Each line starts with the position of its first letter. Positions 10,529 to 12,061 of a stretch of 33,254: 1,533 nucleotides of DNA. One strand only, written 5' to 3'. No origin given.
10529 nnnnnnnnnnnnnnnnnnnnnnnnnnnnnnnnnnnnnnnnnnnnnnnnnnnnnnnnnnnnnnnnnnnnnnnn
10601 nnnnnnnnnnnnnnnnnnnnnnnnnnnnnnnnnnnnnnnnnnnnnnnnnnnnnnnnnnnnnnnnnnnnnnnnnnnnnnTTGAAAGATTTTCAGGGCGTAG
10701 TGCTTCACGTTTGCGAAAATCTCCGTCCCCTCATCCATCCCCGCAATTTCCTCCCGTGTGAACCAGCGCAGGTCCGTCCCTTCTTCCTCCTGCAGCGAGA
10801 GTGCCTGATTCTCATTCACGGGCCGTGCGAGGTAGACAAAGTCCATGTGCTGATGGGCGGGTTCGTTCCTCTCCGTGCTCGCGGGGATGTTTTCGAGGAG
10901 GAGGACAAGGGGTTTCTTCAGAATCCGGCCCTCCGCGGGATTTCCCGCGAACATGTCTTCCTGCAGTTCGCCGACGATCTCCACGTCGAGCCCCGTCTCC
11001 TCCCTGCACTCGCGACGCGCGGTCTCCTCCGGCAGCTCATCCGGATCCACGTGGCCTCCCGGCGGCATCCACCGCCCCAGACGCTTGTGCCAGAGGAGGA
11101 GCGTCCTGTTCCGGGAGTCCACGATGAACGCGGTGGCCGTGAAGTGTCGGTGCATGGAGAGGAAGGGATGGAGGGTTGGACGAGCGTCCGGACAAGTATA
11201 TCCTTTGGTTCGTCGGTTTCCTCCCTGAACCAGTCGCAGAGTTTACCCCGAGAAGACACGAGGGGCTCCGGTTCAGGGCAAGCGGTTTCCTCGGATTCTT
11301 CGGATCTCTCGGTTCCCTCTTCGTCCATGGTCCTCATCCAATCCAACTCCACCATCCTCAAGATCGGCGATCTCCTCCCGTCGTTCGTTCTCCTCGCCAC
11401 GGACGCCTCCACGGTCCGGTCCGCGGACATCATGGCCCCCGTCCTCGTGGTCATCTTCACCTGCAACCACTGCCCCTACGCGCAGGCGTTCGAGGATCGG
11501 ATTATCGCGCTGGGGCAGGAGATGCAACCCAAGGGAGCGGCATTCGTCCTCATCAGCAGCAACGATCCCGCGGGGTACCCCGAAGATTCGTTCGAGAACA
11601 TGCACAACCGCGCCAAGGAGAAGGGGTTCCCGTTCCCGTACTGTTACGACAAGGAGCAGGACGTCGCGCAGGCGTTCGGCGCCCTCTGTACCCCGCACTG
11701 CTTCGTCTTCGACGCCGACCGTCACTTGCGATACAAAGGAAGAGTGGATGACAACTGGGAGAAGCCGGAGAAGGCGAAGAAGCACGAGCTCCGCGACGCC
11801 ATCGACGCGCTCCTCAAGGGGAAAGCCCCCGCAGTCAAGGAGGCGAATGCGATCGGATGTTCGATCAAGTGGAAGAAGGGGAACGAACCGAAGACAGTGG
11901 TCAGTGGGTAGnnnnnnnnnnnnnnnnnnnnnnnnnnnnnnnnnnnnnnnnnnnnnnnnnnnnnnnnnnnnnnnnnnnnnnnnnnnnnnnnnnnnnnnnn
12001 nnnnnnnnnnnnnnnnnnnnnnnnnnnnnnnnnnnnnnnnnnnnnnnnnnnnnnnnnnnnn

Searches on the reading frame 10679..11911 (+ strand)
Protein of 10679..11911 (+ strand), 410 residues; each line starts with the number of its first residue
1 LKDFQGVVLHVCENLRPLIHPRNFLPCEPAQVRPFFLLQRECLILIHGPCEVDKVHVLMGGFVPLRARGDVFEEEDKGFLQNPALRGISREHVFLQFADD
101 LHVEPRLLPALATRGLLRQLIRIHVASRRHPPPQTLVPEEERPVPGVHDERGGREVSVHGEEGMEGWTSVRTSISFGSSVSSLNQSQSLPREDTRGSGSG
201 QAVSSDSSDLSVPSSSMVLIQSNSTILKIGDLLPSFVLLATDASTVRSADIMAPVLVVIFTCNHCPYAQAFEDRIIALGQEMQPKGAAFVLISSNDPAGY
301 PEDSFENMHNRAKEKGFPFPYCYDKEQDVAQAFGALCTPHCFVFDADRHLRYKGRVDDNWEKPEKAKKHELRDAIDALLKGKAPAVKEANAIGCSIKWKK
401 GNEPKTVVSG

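Call 28: search_protein_families(library=pfam, proteins=[window:10679-11911:+], max_evalue=0.0001)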
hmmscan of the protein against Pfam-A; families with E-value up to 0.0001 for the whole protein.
window:10679-11911:+ (410 aa): 3 families
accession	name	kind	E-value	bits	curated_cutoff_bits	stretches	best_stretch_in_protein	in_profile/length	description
PF00578.27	AhpC-TSA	-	2.7e-16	60.1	26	1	229-352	1-123/124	AhpC/TSA family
PF08534.16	Redoxin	-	2.7e-15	56.9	26.6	1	229-364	2-142/148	Redoxin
PF13098.12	Thioredoxin_2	-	8.9e-05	23.2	27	0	256-357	8-96/104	Thioredoxin-like domain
